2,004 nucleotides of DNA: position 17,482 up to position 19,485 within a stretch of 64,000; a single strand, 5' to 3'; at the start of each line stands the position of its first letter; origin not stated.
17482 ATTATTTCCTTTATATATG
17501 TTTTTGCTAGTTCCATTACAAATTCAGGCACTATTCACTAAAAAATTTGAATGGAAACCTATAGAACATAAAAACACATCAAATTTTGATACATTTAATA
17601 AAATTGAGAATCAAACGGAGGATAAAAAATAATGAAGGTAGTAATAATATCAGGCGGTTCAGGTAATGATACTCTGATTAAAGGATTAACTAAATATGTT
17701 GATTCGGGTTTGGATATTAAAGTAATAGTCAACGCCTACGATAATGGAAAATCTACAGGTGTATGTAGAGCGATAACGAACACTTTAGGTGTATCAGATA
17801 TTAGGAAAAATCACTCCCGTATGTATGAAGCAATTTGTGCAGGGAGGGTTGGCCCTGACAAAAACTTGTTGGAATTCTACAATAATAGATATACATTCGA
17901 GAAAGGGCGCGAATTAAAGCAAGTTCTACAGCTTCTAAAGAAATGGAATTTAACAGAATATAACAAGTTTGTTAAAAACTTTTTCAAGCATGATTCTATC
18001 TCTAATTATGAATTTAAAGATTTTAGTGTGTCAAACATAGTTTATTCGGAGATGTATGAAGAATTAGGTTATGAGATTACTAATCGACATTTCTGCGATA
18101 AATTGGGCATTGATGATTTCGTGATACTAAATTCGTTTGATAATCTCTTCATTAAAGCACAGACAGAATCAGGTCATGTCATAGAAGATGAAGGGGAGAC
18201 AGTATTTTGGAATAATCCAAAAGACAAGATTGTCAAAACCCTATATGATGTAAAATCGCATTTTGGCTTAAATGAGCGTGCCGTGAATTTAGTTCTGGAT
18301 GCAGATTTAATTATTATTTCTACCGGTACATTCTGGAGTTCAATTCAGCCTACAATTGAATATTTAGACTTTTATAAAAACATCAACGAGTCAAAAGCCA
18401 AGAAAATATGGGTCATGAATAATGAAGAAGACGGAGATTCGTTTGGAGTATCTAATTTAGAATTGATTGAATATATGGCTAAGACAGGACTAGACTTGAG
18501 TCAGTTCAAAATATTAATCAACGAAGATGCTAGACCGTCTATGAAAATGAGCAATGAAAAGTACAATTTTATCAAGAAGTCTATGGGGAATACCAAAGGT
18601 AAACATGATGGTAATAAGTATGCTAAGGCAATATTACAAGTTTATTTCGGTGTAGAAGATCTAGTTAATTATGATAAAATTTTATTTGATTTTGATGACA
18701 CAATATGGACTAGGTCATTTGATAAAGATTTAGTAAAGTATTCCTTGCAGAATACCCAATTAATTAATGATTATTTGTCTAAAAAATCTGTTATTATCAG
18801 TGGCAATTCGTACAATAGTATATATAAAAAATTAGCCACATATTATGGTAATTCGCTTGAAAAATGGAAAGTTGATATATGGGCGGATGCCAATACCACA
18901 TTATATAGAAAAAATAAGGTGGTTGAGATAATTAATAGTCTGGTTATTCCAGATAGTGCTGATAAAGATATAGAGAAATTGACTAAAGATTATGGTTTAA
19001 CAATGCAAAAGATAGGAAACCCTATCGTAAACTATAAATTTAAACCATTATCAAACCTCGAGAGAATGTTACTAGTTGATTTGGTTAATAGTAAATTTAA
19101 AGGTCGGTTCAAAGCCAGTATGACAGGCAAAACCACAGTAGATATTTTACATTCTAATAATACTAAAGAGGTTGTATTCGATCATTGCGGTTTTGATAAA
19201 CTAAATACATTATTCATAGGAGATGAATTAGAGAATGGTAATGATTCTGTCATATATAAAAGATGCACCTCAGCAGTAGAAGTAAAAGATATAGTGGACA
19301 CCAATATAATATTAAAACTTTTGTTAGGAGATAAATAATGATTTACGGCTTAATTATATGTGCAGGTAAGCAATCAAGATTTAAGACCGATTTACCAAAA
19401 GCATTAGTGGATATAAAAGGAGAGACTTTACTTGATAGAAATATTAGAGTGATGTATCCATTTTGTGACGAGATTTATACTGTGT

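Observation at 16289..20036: Coupled operon: processive GT2 synthase + CofD/YvcK-family transferase fused to a HAD phosphatase + nucleotidyltransferase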

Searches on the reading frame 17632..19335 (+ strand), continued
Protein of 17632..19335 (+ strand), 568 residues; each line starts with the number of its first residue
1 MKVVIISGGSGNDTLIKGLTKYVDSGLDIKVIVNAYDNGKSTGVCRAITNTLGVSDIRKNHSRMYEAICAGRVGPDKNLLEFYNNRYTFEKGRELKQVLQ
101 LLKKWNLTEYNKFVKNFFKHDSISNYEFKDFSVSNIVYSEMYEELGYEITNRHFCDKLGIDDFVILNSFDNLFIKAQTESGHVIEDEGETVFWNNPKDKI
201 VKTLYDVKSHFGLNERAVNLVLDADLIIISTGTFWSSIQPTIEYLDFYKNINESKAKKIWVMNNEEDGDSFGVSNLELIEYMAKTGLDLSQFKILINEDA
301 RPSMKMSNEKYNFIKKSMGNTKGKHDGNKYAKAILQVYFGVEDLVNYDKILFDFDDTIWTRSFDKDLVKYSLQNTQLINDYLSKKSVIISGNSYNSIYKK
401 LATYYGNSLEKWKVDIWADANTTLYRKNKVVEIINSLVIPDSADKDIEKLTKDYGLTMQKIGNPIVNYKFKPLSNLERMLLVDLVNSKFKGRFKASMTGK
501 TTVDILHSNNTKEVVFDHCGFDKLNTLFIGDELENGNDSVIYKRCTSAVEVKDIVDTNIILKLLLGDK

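Call 76: search_protein_families(library=pfam, proteins=[L034:6305-8557:+, L003:10487-12265:+, L011:385-3405:+], max_evalue=0.001)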
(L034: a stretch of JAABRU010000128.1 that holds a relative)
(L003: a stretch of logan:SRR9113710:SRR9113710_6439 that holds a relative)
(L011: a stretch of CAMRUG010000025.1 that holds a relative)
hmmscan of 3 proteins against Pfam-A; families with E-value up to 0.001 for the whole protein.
L034:6305-8557:+ (751 aa): 3 families
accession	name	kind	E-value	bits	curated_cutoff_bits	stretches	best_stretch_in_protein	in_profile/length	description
PF01933.23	CofD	-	1.9e-31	109.8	30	1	6-360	1-253/290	2-phospho-L-lactate transferase CofD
PF12804.13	NTP_transf_3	-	1.6e-12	48.4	27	1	487-618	2-127/160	MobA-like NTP transferase domain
PF01128.25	IspD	-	1.4e-10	41.8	27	1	486-555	3-72/221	2-C-methyl-D-erythritol 4-phosphate cytidylyltransferase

L003:10487-12265:+ (593 aa): 5 families
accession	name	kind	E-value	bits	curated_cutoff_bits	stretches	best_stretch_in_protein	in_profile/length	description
PF00005.33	ABC_tran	-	2.7e-35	122.4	25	1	304-448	1-137/137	ABC transporter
PF01501.26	Glyco_transf_8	-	9.5e-24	84.8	24.3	1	49-230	38-246/253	Glycosyl transferase family 8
PF13304.12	AAA_21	-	8.2e-07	29.8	27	1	417-478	238-298/304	AAA domain, putative AbiEii toxin, Type IV TA system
PF13732.12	DrrA1-3_C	-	2.3e-06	28.7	27.4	1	501-581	1-80/81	ATP-binding protein DrrA1-3-like, C-terminal domain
PF02463.25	SMC_N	-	8e-06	25.9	40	1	316-494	26-216/220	RecF/RecN/SMC N terminal domain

L011:385-3405:+ (1007 aa): 4 families
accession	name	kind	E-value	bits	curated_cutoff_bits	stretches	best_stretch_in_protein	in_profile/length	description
PF01933.23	CofD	-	3.3e-23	82.7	30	1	448-736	1-246/290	2-phospho-L-lactate transferase CofD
PF13641.12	Glyco_tranf_2_3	-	5.1e-18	66.4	27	1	50-276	4-230/230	Glycosyltransferase like family 2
PF13632.12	Glyco_trans_2_3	-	6.8e-14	52.6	27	1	140-336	5-169/198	Glycosyl transferase family group 2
PF00535.33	Glycos_transf_2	-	1.6e-07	31.9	23.3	1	51-172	2-117/168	Glycosyl transferase family 2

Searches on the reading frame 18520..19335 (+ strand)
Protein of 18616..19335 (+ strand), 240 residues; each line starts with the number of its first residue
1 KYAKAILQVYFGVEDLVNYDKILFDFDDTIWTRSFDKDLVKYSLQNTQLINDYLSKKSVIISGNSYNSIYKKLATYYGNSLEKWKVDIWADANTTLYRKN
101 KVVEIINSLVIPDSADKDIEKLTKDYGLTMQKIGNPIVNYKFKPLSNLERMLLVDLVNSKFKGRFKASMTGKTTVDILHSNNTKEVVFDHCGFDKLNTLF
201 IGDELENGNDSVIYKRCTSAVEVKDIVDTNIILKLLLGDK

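Call 7: search_protein_families(library=pfam, proteins=[window:18616-19335:+, window:18520-19335:+], max_evalue=10)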
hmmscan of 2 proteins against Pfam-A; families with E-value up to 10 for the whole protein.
window:18616-19335:+ (240 aa): 1 family
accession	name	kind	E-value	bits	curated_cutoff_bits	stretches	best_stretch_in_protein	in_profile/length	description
PF22882.2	GT-D-like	-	0.015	15.1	27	1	38-96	108-166/210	GT-D fold-like domain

window:18520-19335:+ (272 aa): 1 family
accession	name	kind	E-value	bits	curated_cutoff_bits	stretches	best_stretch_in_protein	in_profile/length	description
PF22882.2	GT-D-like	-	0.022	14.5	27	1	70-128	108-166/210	GT-D fold-like domain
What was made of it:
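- Checked: Pfam finds nothing in the g2 C-domain of the window protein (call 7).
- Tried and rejected: This gave only a sub-threshold GT-D-like hit (call 7).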

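Call 37: search_solved_structures(query=A2, max_evalue=1, show_alignments=4)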
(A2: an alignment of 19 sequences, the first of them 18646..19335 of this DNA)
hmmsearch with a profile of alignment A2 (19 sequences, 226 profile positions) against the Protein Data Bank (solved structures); distinct sequences matched with E-value up to 1: 26.
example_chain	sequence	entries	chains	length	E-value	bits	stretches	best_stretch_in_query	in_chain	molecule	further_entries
4bnd_A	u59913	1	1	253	3.6e-12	49.3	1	133-224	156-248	ALPHA-PHOSPHOGLUCOMUTASE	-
4bnd_B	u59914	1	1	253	4e-12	49.2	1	133-224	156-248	ALPHA-PHOSPHOGLUCOMUTASE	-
7myv_A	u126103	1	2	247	3.7e-07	32.9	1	6-216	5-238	Phosphomannomutase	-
6cfr_A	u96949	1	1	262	2e-06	30.5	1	12-200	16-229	Phosphomannomutase 1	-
6cft_A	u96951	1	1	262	2.3e-06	30.3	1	12-200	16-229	Phosphomannomutase 1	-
6cfu_A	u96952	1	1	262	2.9e-06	30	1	12-200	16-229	Phosphomannomutase 1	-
6cfs_A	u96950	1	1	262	5.5e-06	29.1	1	12-200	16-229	Phosphomannomutase 1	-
2fuc_A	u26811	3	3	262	9.8e-06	28.3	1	12-200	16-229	Phosphomannomutase 1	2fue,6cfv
1nf2_A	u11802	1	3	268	1.5e-05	27.7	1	11-191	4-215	phosphatase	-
9hn3_A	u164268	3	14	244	4.7e-05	26.1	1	13-201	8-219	Phosphomannomutase 2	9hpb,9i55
3l7y_A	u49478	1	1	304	0.00014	24.5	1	127-208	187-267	Putative uncharacterized protein smu.1108c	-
2amy_A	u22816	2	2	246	0.00014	24.5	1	13-201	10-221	Phosphomannomutase 2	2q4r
7o0c_A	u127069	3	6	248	0.00015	24.4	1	13-201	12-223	Phosphomannomutase 2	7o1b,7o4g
7o58_A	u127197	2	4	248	0.00015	24.4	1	13-201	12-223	Phosphomannomutase 2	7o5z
1rlm_A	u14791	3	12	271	0.00016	24.3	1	119-212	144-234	Phosphatase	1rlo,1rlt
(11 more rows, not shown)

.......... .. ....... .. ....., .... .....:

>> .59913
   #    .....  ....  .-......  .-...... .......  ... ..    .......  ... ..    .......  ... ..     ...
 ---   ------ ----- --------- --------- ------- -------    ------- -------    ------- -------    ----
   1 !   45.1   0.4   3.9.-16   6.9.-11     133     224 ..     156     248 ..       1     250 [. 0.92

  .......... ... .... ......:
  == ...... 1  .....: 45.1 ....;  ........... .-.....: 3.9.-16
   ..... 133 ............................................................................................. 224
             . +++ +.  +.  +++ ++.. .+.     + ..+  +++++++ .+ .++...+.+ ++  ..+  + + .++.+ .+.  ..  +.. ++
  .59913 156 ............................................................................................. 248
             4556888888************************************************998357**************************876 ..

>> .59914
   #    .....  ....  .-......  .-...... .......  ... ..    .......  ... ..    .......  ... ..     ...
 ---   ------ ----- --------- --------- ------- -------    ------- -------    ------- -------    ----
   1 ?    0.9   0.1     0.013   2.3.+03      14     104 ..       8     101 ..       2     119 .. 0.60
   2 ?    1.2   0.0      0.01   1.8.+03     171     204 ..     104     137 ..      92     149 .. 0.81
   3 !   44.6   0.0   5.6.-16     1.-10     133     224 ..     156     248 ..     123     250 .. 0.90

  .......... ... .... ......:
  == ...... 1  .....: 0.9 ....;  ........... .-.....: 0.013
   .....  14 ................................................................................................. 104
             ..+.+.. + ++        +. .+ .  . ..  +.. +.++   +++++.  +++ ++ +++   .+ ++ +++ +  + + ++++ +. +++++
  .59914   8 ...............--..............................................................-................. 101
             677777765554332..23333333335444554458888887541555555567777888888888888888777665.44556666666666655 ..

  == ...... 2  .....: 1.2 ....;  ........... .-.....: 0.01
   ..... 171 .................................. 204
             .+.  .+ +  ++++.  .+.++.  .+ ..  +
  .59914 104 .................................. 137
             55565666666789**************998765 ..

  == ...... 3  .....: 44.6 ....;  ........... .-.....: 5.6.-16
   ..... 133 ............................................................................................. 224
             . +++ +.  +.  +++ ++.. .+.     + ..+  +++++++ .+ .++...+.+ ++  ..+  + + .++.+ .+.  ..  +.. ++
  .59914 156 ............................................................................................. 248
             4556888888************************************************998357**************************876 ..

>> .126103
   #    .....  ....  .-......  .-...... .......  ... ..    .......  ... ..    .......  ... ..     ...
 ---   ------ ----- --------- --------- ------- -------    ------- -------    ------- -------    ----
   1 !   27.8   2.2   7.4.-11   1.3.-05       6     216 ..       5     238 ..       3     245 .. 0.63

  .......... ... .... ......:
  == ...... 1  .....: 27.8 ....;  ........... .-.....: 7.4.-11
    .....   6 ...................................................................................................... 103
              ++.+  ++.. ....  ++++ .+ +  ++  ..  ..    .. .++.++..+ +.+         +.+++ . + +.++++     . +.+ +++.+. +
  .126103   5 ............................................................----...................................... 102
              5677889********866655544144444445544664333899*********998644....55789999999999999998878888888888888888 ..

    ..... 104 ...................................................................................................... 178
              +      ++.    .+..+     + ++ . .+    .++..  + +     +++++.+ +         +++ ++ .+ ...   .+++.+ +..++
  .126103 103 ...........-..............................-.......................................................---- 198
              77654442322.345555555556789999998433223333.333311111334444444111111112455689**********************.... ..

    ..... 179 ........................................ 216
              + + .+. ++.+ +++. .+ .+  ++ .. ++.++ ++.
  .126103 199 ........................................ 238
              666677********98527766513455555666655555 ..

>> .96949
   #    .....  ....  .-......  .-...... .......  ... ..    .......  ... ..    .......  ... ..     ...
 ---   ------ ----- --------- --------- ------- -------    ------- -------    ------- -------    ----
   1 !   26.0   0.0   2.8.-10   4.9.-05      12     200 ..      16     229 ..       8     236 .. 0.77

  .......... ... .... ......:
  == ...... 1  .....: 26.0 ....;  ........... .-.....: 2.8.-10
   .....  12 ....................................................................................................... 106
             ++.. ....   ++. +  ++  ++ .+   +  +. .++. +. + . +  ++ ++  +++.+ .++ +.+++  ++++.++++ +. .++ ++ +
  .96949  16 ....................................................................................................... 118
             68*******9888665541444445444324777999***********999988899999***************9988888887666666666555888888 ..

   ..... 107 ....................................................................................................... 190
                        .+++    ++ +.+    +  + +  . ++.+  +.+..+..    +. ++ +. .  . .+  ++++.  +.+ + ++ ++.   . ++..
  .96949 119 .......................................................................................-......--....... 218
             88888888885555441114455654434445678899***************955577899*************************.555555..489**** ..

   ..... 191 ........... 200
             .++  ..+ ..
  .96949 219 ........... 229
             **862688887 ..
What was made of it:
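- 18676..19338 (+): g2 C-domain (aa ~349-568): HAD-IIB domain of the PMM/alpha-PGM type. Motif I is DFDDT (18688-18702), with SGN, K and GDE..GND also present. Profile against PDB: best match is L. lactis alpha-PGM 4bnd at 3.6e-12, then PMMs (call 37).
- On HAD superfamily, subclass IIB (PMM/alpha-PGM type): The profile matches 4bnd at 3.6e-12 and PMMs at 1e-6 to 1e-7 (call 37).
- The HAD domain is PMM/alpha-PGM-like (call 37).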
